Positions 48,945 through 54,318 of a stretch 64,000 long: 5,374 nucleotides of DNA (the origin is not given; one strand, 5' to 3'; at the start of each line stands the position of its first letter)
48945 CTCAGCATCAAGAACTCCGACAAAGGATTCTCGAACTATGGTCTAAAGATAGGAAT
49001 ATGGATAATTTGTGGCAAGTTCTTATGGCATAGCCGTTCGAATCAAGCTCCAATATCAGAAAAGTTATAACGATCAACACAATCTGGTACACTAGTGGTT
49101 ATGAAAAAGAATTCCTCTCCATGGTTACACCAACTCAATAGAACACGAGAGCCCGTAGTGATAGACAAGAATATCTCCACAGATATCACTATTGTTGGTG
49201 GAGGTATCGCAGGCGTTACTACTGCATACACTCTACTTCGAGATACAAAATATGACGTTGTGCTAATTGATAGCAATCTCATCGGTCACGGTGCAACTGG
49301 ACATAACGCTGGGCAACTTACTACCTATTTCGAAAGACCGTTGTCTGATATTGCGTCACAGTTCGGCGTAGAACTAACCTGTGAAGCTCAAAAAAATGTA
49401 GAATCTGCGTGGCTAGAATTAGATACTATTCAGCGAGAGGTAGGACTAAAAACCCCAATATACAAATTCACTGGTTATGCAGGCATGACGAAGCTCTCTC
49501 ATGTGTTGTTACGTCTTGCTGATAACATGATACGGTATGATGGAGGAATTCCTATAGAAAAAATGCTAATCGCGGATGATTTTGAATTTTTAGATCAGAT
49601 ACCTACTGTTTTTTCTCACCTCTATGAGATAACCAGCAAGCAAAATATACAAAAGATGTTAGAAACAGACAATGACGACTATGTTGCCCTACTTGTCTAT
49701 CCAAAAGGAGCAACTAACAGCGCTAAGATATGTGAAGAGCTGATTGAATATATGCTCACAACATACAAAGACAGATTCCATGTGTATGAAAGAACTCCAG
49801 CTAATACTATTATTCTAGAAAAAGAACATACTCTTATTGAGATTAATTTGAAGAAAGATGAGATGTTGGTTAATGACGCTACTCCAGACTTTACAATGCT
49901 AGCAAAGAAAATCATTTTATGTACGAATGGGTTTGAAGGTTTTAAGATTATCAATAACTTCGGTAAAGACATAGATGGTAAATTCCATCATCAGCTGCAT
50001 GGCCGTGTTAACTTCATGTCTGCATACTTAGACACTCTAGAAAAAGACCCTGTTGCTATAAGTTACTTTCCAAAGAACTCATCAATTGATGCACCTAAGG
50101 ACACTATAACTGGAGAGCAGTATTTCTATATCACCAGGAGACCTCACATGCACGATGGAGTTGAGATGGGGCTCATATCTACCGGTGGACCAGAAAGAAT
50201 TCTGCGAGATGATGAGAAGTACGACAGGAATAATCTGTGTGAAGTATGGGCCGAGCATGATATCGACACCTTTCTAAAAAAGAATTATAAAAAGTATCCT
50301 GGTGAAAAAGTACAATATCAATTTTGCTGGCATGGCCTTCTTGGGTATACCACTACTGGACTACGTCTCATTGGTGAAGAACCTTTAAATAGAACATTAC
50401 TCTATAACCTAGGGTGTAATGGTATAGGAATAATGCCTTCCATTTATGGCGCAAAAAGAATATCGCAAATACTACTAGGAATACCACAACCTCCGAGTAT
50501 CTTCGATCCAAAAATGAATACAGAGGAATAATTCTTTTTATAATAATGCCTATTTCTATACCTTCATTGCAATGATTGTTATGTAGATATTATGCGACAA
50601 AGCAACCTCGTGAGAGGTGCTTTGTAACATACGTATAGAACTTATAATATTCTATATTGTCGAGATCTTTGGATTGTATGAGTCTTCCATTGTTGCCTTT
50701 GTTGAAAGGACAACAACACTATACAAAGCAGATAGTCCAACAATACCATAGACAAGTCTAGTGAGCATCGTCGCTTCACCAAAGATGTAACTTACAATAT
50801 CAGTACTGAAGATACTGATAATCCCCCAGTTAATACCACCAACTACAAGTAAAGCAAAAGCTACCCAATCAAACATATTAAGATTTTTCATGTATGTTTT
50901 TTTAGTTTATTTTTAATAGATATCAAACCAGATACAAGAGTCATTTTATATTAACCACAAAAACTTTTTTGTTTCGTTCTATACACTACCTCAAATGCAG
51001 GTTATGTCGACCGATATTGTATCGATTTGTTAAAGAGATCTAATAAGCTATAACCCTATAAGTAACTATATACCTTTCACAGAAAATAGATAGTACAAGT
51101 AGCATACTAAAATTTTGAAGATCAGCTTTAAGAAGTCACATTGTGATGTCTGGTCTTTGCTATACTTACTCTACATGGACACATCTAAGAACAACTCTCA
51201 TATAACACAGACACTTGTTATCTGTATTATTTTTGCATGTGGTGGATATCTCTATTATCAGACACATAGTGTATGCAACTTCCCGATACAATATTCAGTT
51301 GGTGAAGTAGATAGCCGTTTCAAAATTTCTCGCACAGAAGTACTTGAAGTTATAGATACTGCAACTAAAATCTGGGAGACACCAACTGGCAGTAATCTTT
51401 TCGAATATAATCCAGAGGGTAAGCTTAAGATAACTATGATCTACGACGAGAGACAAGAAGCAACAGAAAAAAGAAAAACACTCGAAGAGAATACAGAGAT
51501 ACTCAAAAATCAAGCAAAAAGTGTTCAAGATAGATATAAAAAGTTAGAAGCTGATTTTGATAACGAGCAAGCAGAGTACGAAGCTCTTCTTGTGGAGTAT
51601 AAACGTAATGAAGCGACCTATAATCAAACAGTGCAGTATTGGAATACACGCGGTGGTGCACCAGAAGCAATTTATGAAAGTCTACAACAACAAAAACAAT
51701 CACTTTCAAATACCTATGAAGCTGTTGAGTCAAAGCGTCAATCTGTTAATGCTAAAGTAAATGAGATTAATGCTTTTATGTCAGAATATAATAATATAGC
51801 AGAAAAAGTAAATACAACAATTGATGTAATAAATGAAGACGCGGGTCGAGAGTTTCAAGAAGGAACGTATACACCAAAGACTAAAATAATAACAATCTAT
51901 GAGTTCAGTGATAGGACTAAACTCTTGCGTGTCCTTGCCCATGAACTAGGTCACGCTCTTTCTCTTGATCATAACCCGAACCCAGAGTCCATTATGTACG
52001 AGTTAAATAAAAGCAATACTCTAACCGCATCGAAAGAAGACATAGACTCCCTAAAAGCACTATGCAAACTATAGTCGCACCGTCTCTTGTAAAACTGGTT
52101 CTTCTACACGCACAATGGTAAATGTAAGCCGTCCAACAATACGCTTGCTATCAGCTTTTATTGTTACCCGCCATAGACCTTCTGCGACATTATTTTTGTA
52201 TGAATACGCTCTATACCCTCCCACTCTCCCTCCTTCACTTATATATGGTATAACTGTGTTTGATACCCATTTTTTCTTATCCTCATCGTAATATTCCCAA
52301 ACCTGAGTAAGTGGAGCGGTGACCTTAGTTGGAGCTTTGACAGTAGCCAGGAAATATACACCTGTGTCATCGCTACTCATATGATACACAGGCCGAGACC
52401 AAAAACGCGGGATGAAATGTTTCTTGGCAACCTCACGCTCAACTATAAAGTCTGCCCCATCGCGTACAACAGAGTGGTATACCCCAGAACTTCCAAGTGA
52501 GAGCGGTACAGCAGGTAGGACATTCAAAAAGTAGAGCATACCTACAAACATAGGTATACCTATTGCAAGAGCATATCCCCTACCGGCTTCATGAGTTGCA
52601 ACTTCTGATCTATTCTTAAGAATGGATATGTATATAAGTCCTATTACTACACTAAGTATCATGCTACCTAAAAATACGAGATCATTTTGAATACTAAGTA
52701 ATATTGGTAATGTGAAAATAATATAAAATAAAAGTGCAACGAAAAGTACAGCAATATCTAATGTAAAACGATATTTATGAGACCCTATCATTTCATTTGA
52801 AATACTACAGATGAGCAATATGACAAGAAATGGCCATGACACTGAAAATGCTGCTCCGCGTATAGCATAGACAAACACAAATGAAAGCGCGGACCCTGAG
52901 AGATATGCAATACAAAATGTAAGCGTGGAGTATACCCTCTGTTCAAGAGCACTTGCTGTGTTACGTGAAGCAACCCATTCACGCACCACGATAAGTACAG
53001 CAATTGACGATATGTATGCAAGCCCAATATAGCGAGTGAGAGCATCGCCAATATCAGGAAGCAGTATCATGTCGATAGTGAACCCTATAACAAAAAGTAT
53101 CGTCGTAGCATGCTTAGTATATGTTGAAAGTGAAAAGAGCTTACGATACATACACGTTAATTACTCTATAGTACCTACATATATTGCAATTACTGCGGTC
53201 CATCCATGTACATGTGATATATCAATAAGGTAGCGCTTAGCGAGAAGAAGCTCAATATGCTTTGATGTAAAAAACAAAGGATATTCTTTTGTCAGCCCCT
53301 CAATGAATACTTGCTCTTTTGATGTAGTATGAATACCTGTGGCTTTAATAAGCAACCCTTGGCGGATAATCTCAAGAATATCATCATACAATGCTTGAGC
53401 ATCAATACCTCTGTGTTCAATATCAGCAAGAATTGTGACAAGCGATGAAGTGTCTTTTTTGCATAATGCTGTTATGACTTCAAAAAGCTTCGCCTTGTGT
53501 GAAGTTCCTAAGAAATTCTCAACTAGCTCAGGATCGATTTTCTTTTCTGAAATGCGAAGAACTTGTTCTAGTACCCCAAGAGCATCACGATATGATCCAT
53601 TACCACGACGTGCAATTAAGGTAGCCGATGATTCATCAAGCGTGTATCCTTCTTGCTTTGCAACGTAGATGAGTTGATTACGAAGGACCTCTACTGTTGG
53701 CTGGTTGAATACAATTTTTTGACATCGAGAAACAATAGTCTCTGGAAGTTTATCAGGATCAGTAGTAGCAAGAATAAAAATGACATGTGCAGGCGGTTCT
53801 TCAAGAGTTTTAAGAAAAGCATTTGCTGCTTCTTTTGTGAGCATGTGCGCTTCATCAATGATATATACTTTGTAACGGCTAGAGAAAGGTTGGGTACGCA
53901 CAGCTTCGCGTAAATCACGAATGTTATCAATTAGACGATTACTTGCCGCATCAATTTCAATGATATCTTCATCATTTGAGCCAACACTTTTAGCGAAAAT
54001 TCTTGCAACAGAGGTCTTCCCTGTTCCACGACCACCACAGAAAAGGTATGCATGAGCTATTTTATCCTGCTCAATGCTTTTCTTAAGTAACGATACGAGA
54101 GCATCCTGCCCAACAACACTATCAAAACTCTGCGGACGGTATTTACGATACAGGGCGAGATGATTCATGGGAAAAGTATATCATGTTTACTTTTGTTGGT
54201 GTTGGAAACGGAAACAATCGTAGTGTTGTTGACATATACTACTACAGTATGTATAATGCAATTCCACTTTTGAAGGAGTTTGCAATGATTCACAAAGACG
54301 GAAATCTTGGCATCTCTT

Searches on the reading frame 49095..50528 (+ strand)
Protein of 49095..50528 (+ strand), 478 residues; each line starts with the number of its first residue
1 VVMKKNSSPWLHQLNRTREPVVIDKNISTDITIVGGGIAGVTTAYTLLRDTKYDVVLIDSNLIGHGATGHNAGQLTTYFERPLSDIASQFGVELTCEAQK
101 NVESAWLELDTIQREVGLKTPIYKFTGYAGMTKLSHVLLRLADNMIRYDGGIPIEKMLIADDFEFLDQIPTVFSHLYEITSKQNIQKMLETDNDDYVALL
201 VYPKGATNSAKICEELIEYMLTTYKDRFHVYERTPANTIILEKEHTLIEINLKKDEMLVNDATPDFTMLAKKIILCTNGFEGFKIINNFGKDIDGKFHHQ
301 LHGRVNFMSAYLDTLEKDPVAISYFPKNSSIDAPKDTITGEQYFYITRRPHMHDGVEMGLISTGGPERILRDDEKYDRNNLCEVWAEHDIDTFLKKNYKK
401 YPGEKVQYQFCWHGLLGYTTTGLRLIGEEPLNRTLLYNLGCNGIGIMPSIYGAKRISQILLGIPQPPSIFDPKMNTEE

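Call 9: search_protein_families(library=pfam, proteins=[window:49095-50528:+], max_evalue=0.001)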
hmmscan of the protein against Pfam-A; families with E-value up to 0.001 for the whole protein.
window:49095-50528:+ (478 aa): 5 families
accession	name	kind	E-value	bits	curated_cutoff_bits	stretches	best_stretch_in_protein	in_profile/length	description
PF01266.30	DAO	-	1.4e-24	87.7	27.9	1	30-458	1-352/353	FAD dependent oxidoreductase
PF01946.23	Thi4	-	5.4e-05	23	26.2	1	24-98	13-88/235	Thi4 family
PF13450.12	NAD_binding_8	-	5.9e-05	23.7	21.9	1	33-61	1-28/68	NAD(P)-binding Rossmann-like domain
PF07992.20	Pyr_redox_2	-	0.00058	19.8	26.1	0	30-66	2-39/291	Pyridine nucleotide-disulphide oxidoreductase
PF00890.30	FAD_binding_2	-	0.00088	19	20.4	0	30-60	1-30/414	FAD binding domain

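Call 13: search_protein_families(library=ncbifam, proteins=[window:49095-50528:+], max_evalue=0.01)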
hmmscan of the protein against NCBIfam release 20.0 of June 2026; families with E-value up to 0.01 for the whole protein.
window:49095-50528:+ (478 aa): 23 families
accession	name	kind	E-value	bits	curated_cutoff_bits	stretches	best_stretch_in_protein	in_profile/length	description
TIGR03329.1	Phn_aa_oxid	hypoth_equivalog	7.6e-12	44.7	632.8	1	15-118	11-114/460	putative aminophosphonate oxidoreductase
NF050086.1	pipecolate_AmaA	exception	1.7e-10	40.2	600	1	9-93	6-89/425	L-pipecolate oxidase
NF001933.0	PRK00711.1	subfamily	5.6e-06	25.6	383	1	31-83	3-55/429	D-amino acid dehydrogenase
TIGR02352.1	thiamin_ThiO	equivalog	1.5e-05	24.3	250.8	1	31-81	1-50/351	glycine oxidase ThiO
TIGR03197.1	MnmC_Cterm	equivalog_domain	5.4e-05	22.4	174.2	1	30-77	1-48/400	FAD-dependent 5-carboxymethylaminomethyl-2-thiouridine(34) oxidoreductase MnmC1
TIGR01984.1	UbiH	equivalog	0.00012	21.1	392.2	1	30-69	1-40/382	2-octaprenyl-6-methoxyphenyl hydroxylase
NF002481.1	PRK01747.1-2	equivalog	0.00015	20.7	600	1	24-85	234-295/611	bifunctional tRNA (5-methylaminomethyl-2-thiouridine)(34)-methyltransferase MnmC2/FAD-dependent 5-carboxymethylaminomethyl-2-thiouridine(34)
NF002480.1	PRK01747.1-1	equivalog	0.00015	20.3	540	1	26-81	246-301/645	bifunctional tRNA (5-methylaminomethyl-2-thiouridine)(34)-methyltransferase MnmC2/FAD-dependent 5-carboxymethylaminomethyl-2-thiouridine(34)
NF009074.0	PRK12409.1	equivalog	0.00018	20.8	494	1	30-76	3-49/410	D-amino acid dehydrogenase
NF033460.1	glycerol3P_ox_II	equivalog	0.00034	19.9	460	1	29-86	2-59/361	type 2 glycerol-3-phosphate oxidase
TIGR03364.1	HpnW_proposed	hypoth_equivalog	0.00043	19.5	285.1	1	29-76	1-47/365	TIGR03364 family FAD-dependent oxidoreductase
TIGR00292.1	TIGR00292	equivalog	0.00045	19.5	148.3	1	24-97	17-90/254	sulfide-dependent adenosine diphosphate thiazole synthase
NF005612.0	PRK07364.1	equivalog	0.0006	18.4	487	1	22-62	12-51/415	FAD-dependent hydroxylase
NF008726.1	PRK11728.1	equivalog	0.00082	18.3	299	1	30-74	2-48/389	L-2-hydroxyglutarate oxidase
TIGR01988.1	Ubi-OHases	subfamily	0.00095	18.1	224.65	1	30-65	1-36/387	ubiquinone biosynthesis hydroxylase, UbiH/UbiF/VisC/COQ6 family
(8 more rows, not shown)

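Call 35: find_homologous_proteins(query=window:49095-50528:+)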
Query window:49095-50528:+ (478 aa): 2771 proteins with E <= 0.001 among 6767 candidates; the best 120 are listed.
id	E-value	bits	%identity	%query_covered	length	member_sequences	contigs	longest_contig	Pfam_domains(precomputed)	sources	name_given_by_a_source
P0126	3.3e-277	938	83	100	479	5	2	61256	PF01266.31,PF00890.31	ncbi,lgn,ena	-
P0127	6.6e-276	934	83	100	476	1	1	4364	PF01266.31,PF00890.31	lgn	-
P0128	3.1e-275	931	84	99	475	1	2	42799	PF01266.31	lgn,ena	-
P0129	1.1e-273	926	83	100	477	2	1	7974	PF01266.31,PF00890.31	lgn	-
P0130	2.5e-273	925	83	99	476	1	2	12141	PF01946.24,PF01266.31,PF00890.31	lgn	-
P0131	4.1e-272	921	81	99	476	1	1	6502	PF01266.31,PF00890.31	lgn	-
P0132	1.2e-271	920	82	99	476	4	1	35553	PF01946.24,PF01266.31,PF00890.31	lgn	-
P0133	1.3e-269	913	81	100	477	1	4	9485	PF01266.31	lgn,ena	-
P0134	1.3e-265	900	80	100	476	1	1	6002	PF01266.31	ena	-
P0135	3.3e-265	898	80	99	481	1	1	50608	PF01266.31,PF00890.31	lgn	-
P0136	1.4e-263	893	79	99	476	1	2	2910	PF01266.31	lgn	-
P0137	4.2e-263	891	79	99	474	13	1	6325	PF01266.31,PF00890.31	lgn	-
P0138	8.8e-263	890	79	99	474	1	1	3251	PF01266.31,PF00890.31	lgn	-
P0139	1.2e-262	890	79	99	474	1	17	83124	PF01266.31,PF00890.31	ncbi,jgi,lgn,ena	jgi:glycine/D-amino acid oxidase-like deaminating enzyme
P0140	2.1e-262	889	79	99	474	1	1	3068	PF01266.31,PF00890.31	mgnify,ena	mgnify:CR=1 FL=1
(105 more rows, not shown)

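Call 45: find_encoding_contigs(protein=P0126, flank=10000, max_places=2)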
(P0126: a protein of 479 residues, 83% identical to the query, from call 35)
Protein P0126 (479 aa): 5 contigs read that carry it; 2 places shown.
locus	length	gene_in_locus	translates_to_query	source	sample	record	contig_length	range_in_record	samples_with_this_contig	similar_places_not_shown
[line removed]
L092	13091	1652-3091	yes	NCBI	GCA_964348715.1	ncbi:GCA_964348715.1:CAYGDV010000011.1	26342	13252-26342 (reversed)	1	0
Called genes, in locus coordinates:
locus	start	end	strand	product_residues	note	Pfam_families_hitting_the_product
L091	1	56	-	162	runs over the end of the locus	PF03724:META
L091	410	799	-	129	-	-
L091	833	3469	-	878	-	PF00690:Cation_ATPase_N, PF00122:E1-E2_ATPase, PF00702:Hydrolase, PF13246:Cation_ATPase, PF00689:Cation_ATPase_C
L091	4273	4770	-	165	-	PF00011:HSP20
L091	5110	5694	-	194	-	PF04542:Sigma70_r2, PF08281:Sigma70_r4_2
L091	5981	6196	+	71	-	-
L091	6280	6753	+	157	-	-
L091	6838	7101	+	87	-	PF02583:Trns_repr_metal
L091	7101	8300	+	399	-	-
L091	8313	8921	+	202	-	PF07291:MauE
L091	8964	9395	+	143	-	PF03713:DUF305, PF13628:DUF4142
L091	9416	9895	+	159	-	-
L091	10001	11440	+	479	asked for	PF00890:FAD_binding_2 (faint), PF01266:DAO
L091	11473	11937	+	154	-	PF11188:DUF2975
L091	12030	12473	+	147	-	-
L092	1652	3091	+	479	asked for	PF00890:FAD_binding_2 (faint), PF01266:DAO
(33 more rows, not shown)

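Call 46: find_encoding_contigs(protein=P0128, flank=10000, max_places=2)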
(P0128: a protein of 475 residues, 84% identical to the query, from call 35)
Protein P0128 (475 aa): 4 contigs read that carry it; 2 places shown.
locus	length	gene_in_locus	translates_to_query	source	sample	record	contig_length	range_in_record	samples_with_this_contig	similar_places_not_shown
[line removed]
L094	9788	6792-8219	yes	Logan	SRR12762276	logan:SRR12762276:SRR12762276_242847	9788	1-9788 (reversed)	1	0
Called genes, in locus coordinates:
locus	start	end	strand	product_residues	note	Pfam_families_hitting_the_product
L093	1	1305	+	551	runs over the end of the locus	PF01443:Viral_helicase1 (faint), PF05970:PIF1, PF13245:AAA_19, PF13401:AAA_22 (weak), PF13604:AAA_30, PF21530:Pif1_2B_dom (weak), PF14493:HTH_40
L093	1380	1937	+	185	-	-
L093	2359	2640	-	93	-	PF14117:DUF4287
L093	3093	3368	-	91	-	-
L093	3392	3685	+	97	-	PF01476:LysM, PF23473:LysM3_LYK4_5 (weak)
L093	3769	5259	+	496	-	PF19614:DUF6119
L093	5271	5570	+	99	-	-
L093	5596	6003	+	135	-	-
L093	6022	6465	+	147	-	-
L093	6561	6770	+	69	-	-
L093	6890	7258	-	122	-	-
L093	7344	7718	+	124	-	PF07366:SnoaL, PF12680:SnoaL_2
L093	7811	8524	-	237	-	PF01471:PG_binding_1, PF16656:Pur_ac_phosph_N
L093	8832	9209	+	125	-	PF03713:DUF305, PF13628:DUF4142 (weak)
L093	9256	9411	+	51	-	-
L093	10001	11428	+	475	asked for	PF01266:DAO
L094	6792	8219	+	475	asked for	PF01266:DAO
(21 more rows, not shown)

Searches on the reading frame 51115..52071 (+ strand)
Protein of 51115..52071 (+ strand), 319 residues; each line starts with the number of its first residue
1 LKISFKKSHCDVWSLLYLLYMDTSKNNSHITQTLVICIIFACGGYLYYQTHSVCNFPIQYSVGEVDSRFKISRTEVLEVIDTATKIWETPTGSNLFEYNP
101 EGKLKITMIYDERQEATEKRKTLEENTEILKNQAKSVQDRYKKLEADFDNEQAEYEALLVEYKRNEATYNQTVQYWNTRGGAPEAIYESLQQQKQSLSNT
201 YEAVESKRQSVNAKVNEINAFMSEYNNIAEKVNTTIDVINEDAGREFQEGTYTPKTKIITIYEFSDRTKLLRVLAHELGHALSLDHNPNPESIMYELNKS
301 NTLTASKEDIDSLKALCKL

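Call 9: search_protein_families(library=pfam, proteins=[window:51115-52071:+], max_evalue=0.001)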
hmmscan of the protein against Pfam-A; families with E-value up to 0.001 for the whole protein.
window:51115-52071:+ (319 aa): 1 family
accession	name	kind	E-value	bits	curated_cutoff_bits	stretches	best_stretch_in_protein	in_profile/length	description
PF00413.30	Peptidase_M10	-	9.2e-10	39.1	24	1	58-316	7-157/159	Matrixin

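Call 13: search_protein_families(library=ncbifam, proteins=[window:51115-52071:+], max_evalue=0.01)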
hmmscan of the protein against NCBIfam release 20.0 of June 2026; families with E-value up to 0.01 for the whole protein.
window:51115-52071:+ (319 aa): 11 families
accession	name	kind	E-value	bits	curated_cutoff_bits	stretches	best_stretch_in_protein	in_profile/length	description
NF041905.1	MXAN_2677_2678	equivalog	2.4e-05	23.5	250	1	273-318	187-232/283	myxosortase-dependent metalloprotease, MXAN_2677/MXAN_2678 family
NF045487.1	ASRP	equivalog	3.6e-05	22.6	300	1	110-242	148-277/593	archaea-specific SMC-related protein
TIGR02168.1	SMC_prok_B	equivalog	8.8e-05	20.4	567.35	1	112-235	771-890/1181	chromosome segregation protein SMC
NF033823.0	archmetzin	subfamily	0.0001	22.3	145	1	268-299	120-151/170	archaemetzincin family Zn-dependent metalloprotease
NF009344.0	PRK12705.1-1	equivalog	0.00016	20.4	831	1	112-233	86-207/572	hypothetical protein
NF038350.1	taxis_HmpF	equivalog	0.00032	19.2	200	1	119-235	414-527/553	pilus motility taxis protein HmpF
TIGR02169.1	SMC_prok_A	equivalog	0.00051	17.8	729.4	1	111-234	710-876/1165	chromosome segregation protein SMC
TIGR02338.1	gimC_beta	equivalog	0.002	18.1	73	0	192-232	10-50/110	prefoldin subunit beta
NF045780.1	TrlF_fam_ATP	equivalog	0.0032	16.2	350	1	103-248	569-716/944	TrlF family AAA-like ATPase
NF002572.0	PRK02224.1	equivalog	0.0069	14.7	1087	1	103-227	334-440/888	DNA double-strand break repair ATPase Rad50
NF041035.1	Rad50_Halo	equivalog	0.0082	14.5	1000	1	100-222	331-449/883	DNA double-strand break repair ATPase Rad50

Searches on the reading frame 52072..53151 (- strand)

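Call 10: search_protein_families(library=pfam, proteins=[window:52072-53151:-], max_evalue=0.001)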
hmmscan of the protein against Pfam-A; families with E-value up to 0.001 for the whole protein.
window:52072-53151:- (360 aa): 1 family
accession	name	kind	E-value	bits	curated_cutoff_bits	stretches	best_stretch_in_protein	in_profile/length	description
PF11141.13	DUF2914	-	8.6e-08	32.2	23.6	1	281-346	4-62/62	Protein of unknown function (DUF2914)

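Call 13: search_protein_families(library=ncbifam, proteins=[window:52072-53151:-], max_evalue=0.01)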
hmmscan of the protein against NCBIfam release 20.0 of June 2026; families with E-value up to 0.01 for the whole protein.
window:52072-53151:- (360 aa): 0 families

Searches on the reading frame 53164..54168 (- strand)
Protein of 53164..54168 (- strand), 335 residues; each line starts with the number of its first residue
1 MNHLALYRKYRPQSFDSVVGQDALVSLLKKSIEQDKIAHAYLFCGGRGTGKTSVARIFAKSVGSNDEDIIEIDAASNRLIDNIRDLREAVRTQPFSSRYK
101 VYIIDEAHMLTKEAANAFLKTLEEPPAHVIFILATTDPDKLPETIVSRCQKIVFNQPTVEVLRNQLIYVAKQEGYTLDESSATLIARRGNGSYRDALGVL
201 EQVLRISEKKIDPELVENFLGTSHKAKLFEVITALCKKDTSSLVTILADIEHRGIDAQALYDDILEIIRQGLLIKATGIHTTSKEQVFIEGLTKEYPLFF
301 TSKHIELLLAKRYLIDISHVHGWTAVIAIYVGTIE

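Call 10: search_protein_families(library=pfam, proteins=[window:53164-54168:-], max_evalue=0.001)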
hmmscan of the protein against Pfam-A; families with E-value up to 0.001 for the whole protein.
window:53164-54168:- (335 aa): 11 families
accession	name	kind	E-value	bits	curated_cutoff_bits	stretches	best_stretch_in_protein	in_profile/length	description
PF13177.12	DNA_pol3_delta2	-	7.8e-38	130.4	27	2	69-156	71-159/161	DNA polymerase III, delta subunit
PF00004.35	AAA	-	8.3e-16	59.1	21.2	1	42-154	2-128/131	ATPase family associated with various cellular activities (AAA)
PF12169.13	DNA_pol3_gamma3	-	2.4e-08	34.3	24.4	1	214-280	4-69/143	DNA polymerase III subunits gamma and tau domain III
PF22608.2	DNAX_ATPase_lid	-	9.9e-08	32.1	27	1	163-206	3-46/49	DNA polymerase III clamp loader subunit, ATPase lid domain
PF05496.18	RuvB_N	-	1.4e-06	28.6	27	1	11-124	2-110/159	Holliday junction DNA helicase RuvB P-loop domain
PF13401.12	AAA_22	-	2.1e-06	28.5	27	0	95-134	84-121/130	AAA domain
PF13173.12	AAA_14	-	2.5e-05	24.7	27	1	40-131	4-93/129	AAA domain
PF13604.12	AAA_30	-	3.4e-05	24.1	27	1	43-132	23-122/191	AAA domain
PF13245.12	AAA_19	-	8.5e-05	23.2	25.1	0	91-132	85-123/134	AAA domain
PF06068.19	TIP49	-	0.00012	21.8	23.8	0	17-65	25-77/347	TIP49 P-loop domain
PF05673.19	DUF815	-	0.00065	19.4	23.8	1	31-120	43-129/249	Protein of unknown function (DUF815)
